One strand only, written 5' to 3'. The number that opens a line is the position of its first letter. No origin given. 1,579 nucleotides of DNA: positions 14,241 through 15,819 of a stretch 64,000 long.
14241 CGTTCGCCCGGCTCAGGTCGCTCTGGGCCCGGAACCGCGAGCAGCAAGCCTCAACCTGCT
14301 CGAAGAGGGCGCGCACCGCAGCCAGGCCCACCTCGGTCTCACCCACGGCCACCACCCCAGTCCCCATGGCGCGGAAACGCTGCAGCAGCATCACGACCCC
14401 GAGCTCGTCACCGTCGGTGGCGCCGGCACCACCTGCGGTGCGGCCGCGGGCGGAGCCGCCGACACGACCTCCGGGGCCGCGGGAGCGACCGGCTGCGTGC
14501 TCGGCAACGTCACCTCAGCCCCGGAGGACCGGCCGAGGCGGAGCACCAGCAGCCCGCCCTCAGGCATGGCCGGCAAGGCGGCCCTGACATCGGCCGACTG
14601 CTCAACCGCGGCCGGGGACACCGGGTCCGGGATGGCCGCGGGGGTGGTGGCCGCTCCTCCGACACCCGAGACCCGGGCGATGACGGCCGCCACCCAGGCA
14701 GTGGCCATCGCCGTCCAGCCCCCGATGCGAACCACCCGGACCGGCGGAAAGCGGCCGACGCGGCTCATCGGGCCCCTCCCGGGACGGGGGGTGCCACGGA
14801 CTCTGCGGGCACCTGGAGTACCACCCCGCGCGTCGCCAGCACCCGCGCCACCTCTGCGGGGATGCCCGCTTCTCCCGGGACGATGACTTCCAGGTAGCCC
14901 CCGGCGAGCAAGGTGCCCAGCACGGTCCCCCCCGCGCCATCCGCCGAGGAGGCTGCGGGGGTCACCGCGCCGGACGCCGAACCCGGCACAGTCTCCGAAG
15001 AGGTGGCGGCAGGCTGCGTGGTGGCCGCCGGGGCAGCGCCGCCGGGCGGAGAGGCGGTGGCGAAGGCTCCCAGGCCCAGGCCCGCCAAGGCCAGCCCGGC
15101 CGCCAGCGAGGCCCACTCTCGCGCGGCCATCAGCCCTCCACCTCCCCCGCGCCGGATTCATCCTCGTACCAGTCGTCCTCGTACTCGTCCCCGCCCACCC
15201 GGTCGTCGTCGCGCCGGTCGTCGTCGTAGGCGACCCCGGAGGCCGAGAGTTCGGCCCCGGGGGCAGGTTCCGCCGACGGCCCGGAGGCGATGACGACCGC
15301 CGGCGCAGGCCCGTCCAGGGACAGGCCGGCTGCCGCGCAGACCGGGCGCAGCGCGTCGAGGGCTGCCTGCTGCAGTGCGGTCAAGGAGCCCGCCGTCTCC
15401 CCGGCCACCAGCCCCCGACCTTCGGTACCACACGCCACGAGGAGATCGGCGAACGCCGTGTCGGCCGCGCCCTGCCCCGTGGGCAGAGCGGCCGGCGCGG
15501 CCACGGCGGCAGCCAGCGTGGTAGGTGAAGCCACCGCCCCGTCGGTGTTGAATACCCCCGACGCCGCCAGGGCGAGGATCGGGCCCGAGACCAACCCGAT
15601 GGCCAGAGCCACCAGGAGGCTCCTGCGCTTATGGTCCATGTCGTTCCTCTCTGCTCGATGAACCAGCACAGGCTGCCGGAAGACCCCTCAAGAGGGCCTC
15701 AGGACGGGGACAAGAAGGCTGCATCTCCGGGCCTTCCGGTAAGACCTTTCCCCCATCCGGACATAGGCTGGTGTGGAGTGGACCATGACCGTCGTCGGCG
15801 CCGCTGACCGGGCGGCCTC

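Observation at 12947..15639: Translationally coupled five-gene ApbE / ferric-reductase-TM cassette with three uncharacterised secreted proteins and no recognisable FMN-binding substrate domain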

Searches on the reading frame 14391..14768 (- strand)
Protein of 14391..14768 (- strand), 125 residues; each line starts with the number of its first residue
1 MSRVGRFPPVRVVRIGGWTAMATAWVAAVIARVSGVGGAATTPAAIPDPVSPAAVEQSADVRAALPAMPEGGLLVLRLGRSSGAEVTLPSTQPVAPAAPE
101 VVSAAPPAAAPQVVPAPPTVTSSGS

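Call 3: search_protein_families(library=pfam, max_evalue=1, proteins=[window:14391-14768:-])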
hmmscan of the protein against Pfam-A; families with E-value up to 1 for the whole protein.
window:14391-14768:- (125 aa): 0 families

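Call 6: search_protein_families(library=ncbifam, max_evalue=1, proteins=[window:14391-14768:-])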
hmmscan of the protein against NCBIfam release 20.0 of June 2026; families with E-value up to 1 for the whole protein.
window:14391-14768:- (125 aa): 1 family
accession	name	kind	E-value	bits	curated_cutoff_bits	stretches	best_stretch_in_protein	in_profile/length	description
NF040486.1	SrfA_fam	subfamily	0.28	10.5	150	1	14-119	221-304/438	SrfA family protein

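Call 24: find_homologous_proteins(query=A2, max_evalue=0.001)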
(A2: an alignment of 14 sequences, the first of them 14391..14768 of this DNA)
Query A2 (14 sequences) (125 aa, profile of the alignment): 175 proteins with E <= 0.001 among 8000 candidates; the best 120 are listed.
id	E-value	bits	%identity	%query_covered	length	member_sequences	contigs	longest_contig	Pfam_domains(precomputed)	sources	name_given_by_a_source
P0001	1.0e-25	108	30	56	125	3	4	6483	-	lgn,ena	-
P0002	1.9e-25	108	33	56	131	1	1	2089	-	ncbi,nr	ncbi:MAG: hypothetical protein U9R47_09285 [Actinomycetota bacterium]|nr:hypothetical protein [Actin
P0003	2.7e-25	107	33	60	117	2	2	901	-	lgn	-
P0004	4.5e-25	106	32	60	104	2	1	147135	-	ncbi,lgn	-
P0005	5.2e-25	106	33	60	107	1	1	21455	-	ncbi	-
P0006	6.3e-25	106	31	60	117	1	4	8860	-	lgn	-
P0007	1.0e-24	105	33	22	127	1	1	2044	-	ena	-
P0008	1.1e-24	105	33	22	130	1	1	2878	-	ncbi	-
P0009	1.6e-24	105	35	60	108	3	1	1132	-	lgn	-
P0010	2.2e-24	104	29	98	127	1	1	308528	-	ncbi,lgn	-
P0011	2.5e-24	104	30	56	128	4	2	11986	-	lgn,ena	-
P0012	2.8e-24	104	29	56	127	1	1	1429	-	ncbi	-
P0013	3.0e-24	104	36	60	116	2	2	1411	-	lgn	-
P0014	3.4e-24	104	36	62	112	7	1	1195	-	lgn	-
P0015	3.4e-24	104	40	60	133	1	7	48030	-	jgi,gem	-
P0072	2.9e-21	94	100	100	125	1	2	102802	-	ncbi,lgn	-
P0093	3.7e-20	91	36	60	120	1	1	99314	-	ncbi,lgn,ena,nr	ncbi:MAG TPA: hypothetical protein VJA46_06525 [Acidimicrobiia bacterium]|nr:hypothetical protein [A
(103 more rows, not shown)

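Call 31: find_encoding_contigs(protein=P0072, flank=10000, max_places=2)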
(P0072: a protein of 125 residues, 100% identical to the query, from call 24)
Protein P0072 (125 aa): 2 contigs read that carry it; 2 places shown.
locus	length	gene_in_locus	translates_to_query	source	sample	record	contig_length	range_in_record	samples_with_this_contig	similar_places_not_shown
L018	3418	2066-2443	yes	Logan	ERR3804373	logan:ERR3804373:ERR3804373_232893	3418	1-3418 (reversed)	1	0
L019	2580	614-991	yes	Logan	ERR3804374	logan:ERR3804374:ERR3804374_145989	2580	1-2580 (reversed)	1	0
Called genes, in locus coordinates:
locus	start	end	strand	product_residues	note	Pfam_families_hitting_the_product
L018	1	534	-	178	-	?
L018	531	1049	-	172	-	PF04542:Sigma70_r2 (weak), PF08281:Sigma70_r4_2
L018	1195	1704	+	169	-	-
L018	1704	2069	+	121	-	-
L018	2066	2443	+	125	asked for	-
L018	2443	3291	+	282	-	PF02424:ApbE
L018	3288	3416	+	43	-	?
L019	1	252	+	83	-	?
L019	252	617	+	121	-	-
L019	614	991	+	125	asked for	-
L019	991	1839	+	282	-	PF02424:ApbE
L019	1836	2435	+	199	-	-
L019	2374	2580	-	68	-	?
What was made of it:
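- Checked: Independent public gene calls on two Logan contigs give the same products of 169, 121, 125, 282 and 199 aa (call 31).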

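Call 32: find_encoding_contigs(protein=P0093, flank=8000, max_places=2)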
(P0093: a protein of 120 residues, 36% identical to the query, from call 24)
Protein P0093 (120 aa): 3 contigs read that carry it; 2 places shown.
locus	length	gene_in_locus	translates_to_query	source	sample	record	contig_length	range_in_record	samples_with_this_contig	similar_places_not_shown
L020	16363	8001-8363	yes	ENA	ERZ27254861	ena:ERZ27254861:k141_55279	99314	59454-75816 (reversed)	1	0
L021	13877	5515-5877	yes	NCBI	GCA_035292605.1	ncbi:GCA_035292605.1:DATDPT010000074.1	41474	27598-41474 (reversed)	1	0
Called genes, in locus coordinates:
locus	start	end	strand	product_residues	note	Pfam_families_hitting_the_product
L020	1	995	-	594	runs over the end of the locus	PF02771:Acyl-CoA_dh_N, PF02770:Acyl-CoA_dh_M, PF00441:Acyl-CoA_dh_1, PF22924:ACOX_C_alpha1, PF08028:Acyl-CoA_dh_2 (weak), PF12806:Acyl-CoA_dh_C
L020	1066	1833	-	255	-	PF02146:SIR2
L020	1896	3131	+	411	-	PF01053:Cys_Met_Meta_PP, PF00155:Aminotran_1_2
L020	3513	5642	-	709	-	PF00512:HisKA, PF02518:HATPase_c, PF00563:EAL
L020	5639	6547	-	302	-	-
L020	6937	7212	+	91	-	PF13370:Fer4_13, PF13459:Fer4_15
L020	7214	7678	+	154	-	-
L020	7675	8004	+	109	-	-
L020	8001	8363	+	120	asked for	-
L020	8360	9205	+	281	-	PF02424:ApbE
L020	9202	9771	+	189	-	PF01794:Ferric_reduct (weak)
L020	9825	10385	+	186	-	PF03551:PadR, PF10400:Vir_act_alpha_C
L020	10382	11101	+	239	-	PF00005:ABC_tran, PF13304:AAA_21 (faint)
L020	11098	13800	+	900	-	PF02687:FtsX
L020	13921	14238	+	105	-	-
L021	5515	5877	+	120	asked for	-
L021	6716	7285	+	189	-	PF01794:Ferric_reduct (weak)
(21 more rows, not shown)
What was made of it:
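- Independent gene calls agree (calls 31, 32).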

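Call 51: search_protein_families(library=pfam, alignment_id=A2, max_evalue=1)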
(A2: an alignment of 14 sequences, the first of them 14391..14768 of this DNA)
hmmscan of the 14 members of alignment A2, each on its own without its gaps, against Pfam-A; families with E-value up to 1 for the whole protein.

A. member 1, window:14391-14768:- (125 aa): 0 families

B. families by the number of members that match (of 14 scanned): 4 families
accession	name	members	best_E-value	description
PF18313.7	TLP1_add_C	1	0.026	Thiolase-like protein type 1 additional C-terminal domain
PF19625.5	DUF6130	1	0.043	Family of unknown function (DUF6130)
PF07830.18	PP2C_C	1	0.096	Protein serine/threonine phosphatase 2C, C-terminal domain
PF18967.5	PycTM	1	0.84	Pycsar effector protein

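Call 79: search_solved_structures(query=A2, max_evalue=10)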
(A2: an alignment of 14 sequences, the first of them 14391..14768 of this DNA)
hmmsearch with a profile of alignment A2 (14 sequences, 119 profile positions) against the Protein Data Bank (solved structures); distinct sequences matched with E-value up to 10: 2.
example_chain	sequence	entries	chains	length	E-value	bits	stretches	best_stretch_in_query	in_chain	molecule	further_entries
8qkd_A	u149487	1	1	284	0.091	16.6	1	15-56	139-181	sc-CC-5-24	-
9k7v_S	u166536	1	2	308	0.94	13.3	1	81-119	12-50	LhcbS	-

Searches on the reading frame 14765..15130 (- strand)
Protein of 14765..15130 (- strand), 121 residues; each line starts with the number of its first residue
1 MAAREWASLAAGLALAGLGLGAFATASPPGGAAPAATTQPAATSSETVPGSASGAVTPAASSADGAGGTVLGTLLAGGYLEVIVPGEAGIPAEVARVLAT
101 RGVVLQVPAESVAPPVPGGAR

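Call 3: search_protein_families(library=pfam, max_evalue=1, proteins=[window:14765-15130:-])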
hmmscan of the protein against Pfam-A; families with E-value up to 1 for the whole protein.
window:14765-15130:- (121 aa): 0 families

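Call 6: search_protein_families(library=ncbifam, max_evalue=1, proteins=[window:14765-15130:-])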
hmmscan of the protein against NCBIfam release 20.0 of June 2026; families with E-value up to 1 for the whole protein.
window:14765-15130:- (121 aa): 0 families

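Call 40: find_homologous_proteins(query=A4, max_evalue=0.001)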
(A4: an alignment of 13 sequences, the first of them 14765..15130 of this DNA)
Query A4 (13 sequences) (121 aa, profile of the alignment): 18 proteins with E <= 0.001 among 8000 candidates.
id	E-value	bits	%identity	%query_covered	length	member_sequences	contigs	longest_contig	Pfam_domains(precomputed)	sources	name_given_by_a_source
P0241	5.0e-26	109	-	-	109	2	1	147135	-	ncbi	-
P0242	9.3e-23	98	46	19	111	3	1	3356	-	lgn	-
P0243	3.4e-22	97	-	-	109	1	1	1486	-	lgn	-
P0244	6.1e-21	93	33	33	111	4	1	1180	-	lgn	-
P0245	4.7e-20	90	50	12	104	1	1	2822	-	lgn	-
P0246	2.3e-19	87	63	7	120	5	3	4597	-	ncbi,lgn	-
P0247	5.7e-17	80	99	100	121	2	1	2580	-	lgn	-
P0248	1.7e-16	78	38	21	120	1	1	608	-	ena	-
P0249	9.9e-16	76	-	-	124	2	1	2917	-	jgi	jgi:hypothetical protein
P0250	3.9e-15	74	39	28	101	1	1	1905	-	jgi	jgi:hypothetical protein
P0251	9.3e-15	73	58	10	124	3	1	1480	-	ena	-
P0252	1.4e-14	72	36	29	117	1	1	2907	-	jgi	jgi:hypothetical protein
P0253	9.3e-14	69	41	21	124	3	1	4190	-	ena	-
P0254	2.1e-13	68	50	10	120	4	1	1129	-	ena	-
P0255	9.6e-13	66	58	10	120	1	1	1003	-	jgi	jgi:hypothetical protein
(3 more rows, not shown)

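Call 45: predict_structure(alignment_id=A6)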
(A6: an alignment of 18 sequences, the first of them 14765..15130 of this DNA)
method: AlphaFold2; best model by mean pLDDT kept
length: 121 residues; sequences in the alignment: 18
mean_pLDDT: 51.3   pTM: 0.21
mean pLDDT of the five models: 51.3, 50.5, 49.8, 49.5, 44.2
residues with pLDDT >= 90: 0; 70-90: 8; 50-70: 55; < 50: 58
segments of 3 or more residues with pLDDT < 50: 26-33, 35-68, 78-80, 108-115, 117-119
pLDDT, mean of each block of 10 residues (from residue 1): 60 56 49 46 40 38 41 50 57 71 59 47 50
secondary structure, 60 per line:
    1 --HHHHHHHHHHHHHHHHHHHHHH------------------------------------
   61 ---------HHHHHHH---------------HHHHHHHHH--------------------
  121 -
elements in order: H3-24 H70-76 H92-100
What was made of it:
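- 14765..15130 (-): g2: 121-aa single-pass protein with two short 'l-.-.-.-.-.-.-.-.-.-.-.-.' helices. The AF2 model is poor (pLDDT 51; one TM helix and two short helices; call 45).
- Tried and rejected: AF2 of g2 was too poor to search with (call 45).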

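Call 53: search_protein_families(library=pfam, alignment_id=A4, max_evalue=1)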
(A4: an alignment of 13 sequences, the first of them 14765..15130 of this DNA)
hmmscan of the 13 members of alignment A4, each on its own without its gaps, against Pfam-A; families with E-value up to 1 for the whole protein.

A. member 1, window:14765-15130:- (121 aa): 0 families

B. families by the number of members that match (of 13 scanned): 4 families
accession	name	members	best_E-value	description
PF13801.11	Metal_resist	1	0.027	Heavy-metal resistance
PF22090.1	Gins51_C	1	0.032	Gins51, C-terminal domain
PF16940.10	Tic110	1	0.051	Chloroplast envelope transporter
PF12903.12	DUF3830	1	0.082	Protein of unknown function (DUF3830)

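Call 81: search_solved_structures(query=A4, max_evalue=10)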
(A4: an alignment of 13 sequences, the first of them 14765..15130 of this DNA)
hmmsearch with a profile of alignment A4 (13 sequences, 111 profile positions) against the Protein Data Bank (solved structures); distinct sequences matched with E-value up to 10: 20.
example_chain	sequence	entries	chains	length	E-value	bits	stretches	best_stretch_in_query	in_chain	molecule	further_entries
5cwb_A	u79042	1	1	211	0.0079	19.7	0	61-99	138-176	Designed helical repeat protein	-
9ava_A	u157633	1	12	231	0.063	16.7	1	15-75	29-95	Three-prime repair exonuclease 1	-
8vl7_A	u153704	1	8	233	0.064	16.7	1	15-75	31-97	Three-prime repair exonuclease 1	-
9o0w_A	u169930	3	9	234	0.068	16.7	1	15-75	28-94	Three-prime repair exonuclease 1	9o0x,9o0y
7tqq_A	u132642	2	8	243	0.068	16.6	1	15-75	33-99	Three-prime repair exonuclease 1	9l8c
9l88_A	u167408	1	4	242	0.069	16.6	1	15-75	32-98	Three-prime repair exonuclease 1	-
9l89_A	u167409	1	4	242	0.069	16.6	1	15-75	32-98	Three-prime repair exonuclease 1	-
7tqn_A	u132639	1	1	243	0.069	16.6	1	15-75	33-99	Three-prime repair exonuclease 1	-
7tqo_A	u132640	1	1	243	0.073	16.5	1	15-75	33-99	Three-prime repair exonuclease 1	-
7mwr_B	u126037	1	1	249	0.082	16.4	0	61-99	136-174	LHD101B4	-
8cwy_A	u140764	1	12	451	0.33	14.4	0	61-99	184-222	T32-15-1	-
1w0d_A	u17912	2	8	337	0.4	14.2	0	50-87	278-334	3-ISOPROPYLMALATE DEHYDROGENASE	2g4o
8cws_A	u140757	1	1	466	0.5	13.8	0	61-99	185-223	F4132-2 Chain A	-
7woi_A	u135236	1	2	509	0.8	13.2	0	5-41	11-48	Spa2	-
9hq1_A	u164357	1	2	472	1.2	12.6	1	8-54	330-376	DUF4374 domain-containing protein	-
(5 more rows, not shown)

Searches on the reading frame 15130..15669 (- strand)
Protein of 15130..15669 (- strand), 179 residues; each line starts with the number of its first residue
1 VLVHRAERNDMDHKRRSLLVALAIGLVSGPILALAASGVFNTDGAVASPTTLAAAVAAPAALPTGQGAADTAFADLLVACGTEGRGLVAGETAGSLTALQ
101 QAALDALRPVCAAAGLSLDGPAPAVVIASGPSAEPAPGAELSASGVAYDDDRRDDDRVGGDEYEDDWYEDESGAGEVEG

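Call 3: search_protein_families(library=pfam, max_evalue=1, proteins=[window:15130-15669:-])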
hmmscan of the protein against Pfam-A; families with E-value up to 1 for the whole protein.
window:15130-15669:- (179 aa): 0 families

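Call 6: search_protein_families(library=ncbifam, max_evalue=1, proteins=[window:15130-15669:-])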
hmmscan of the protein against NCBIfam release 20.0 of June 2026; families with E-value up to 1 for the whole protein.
window:15130-15669:- (179 aa): 0 families

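Call 44: predict_structure(alignment_id=A5)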
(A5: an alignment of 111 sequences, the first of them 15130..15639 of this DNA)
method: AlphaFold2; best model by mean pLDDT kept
length: 169 residues; sequences in the alignment: 111
mean_pLDDT: 63.4   pTM: 0.38
mean pLDDT of the five models: 63.4, 62.9, 62.3, 61.8, 61.8
residues with pLDDT >= 90: 41; 70-90: 12; 50-70: 62; < 50: 54
segments of 3 or more residues with pLDDT < 50: 25-51, 123-127, 129-140
pLDDT, mean of each block of 10 residues (from residue 1): 53 51 45 40 43 59 87 93 95 94 90 65 48 46 54 55 59
secondary structure, 60 per line:
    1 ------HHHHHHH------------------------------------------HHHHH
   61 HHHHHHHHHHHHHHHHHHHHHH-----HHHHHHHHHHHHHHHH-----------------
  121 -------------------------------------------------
elements in order: H7-13 H56-82 H88-103
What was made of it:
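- g1 is a helical hairpin and g2 is helical with low confidence (calls 44, 45).
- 15130..15639 (-): g1: 169-aa protein with an N-terminal signal peptide or anchor, a helical hairpin with two Cys, and a poly-Asp/Glu(/His) C-terminal tail. AF2 gives helices 56-82 and 88-103 at pLDDT about 90 (call 44).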

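Call 49: fold_search(model_id=the predicted structure, library=pdb)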
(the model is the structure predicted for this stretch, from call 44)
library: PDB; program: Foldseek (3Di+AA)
matches with E <= 10: 25; with E <= 0.001: 0
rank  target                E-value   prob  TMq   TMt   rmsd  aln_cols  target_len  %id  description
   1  6cbs_A                2.9e+00  0.25  0.21  0.25   3.0        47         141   21  DnaG Primase C-terminal domain complex with SSB C-terminal peptide (released 2019-02-06)
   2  4mfr                  5.0e+00  0.14  0.18  0.19   9.7        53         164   19  Crystal structure of Mycobacterium tuberculosis CarD (released 2013-11-06)
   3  6cbr_A                5.3e+00  0.16  0.21  0.25   3.0        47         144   21  DnaG Primase C-terminal domain complex with SSB C-terminal peptide (released 2019-02-06)
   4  3bhp_A                5.7e+00  0.28  0.21  0.64   1.2        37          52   24  Crystal structure of UPF0291 protein ynzC from Bacillus subtilis at resolution 2.0 A. Northeast Structural Genomics Co (released 2007-12-11)
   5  1t3w_B                5.7e+00  0.14  0.20  0.25   5.8        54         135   20  Crystal Structure of the E.coli DnaG C-terminal domain (residues 434 to 581) (released 2004-11-02)
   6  6cbt_A                6.1e+00  0.14  0.21  0.25   5.1        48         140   21  DnaG Primase C-terminal domain complex with SSB C-terminal peptide (released 2019-02-06)
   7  4im9_C                6.1e+00  0.12  0.21  0.26   5.0        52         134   17  Cystal structure of DnaG primase C-terminal domain from Vibrio cholerae (released 2014-05-07)
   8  6cbr_B                7.0e+00  0.12  0.21  0.25   6.4        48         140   21  DnaG Primase C-terminal domain complex with SSB C-terminal peptide (released 2019-02-06)
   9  4ilu                  7.4e+00  0.11  0.18  0.19   9.7        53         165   19  Crystal structure of Mycobacterium tuberculosis CarD (released 2013-10-30)
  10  6vme_X                7.4e+00  0.08  0.23  0.34   7.7        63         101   16  Human ESCRT-I heterotetramer headpiece (released 2020-05-20)
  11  3q18_A                7.4e+00  0.04  0.19  0.15   8.2        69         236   12  Human Glutathione Transferase O2 (released 2012-01-25)
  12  3bhp_C                8.0e+00  0.21  0.21  0.61   1.1        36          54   25  Crystal structure of UPF0291 protein ynzC from Bacillus subtilis at resolution 2.0 A. Northeast Structural Genomics Co (released 2007-12-11)
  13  3q18_B                8.0e+00  0.04  0.19  0.14   8.3        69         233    9  Human Glutathione Transferase O2 (released 2012-01-25)
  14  3bhp_B                8.5e+00  0.18  0.20  0.66   1.2        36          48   25  Crystal structure of UPF0291 protein ynzC from Bacillus subtilis at resolution 2.0 A. Northeast Structural Genomics Co (released 2007-12-11)
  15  7te2                  8.5e+00  0.03  0.12  0.10  10.2        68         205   18  Crystal Structure of AerR from Rhodobacter capsulatus at 2.25 A. (released 2022-08-31)
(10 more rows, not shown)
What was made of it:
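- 15130..15639 (-): Foldseek against PDB finds nothing at E<2.9 (call 49).
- Tried and rejected: AF2 of g1 gave a confident but generic helical hairpin, and Foldseek against PDB found nothing below E=2.9 (calls 44, 49).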

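Call 52: search_protein_families(library=pfam, alignment_id=A5, max_evalue=1)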
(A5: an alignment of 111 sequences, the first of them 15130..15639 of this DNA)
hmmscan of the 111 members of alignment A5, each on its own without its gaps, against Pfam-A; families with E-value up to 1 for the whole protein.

A. member 1, window:15130-15639:- (169 aa): 0 families

B. families by the number of members that match (of 111 scanned): 58 families (the first 25 are shown)
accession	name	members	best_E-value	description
PF09184.16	PPP4R2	15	0.016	PPP4R2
PF04114.19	Gaa1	8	0.0018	Gaa1-like, GPI transamidase component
PF21827.1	New_glue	6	0.024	New glue protein family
PF21823.1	MUCL1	5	0.0044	Mucin-like protein 1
PF03153.18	TFIIA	5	0.075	Transcription factor IIA, alpha/beta subunit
PF17862.7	AAA_lid_3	4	0.011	AAA+ lid domain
PF16101.10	PRIMA1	4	0.015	Proline-rich membrane anchor 1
PF05097.17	DUF688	4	0.02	Protein of unknown function (DUF688)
PF10986.14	ZrgA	4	0.021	ZrgA family zinc uptake protein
PF04889.17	Cwf_Cwc_15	3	0.032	Cwf15/Cwc15 cell cycle control protein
PF07093.16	SGT1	3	0.081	SGT1 protein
PF17110.10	TFB6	3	0.37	Subunit 11 of the general transcription factor TFIIH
PF13796.11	Sensor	2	0.057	Putative sensor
PF21203.3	ECM10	2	0.063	ER membrane protein complex subunit 10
PF23956.1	DUF7285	2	0.11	Family of unknown function (DUF7285)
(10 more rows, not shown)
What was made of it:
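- Tried and rejected: Pfam and NCBIfam found nothing (calls 3, 6, 51-53).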
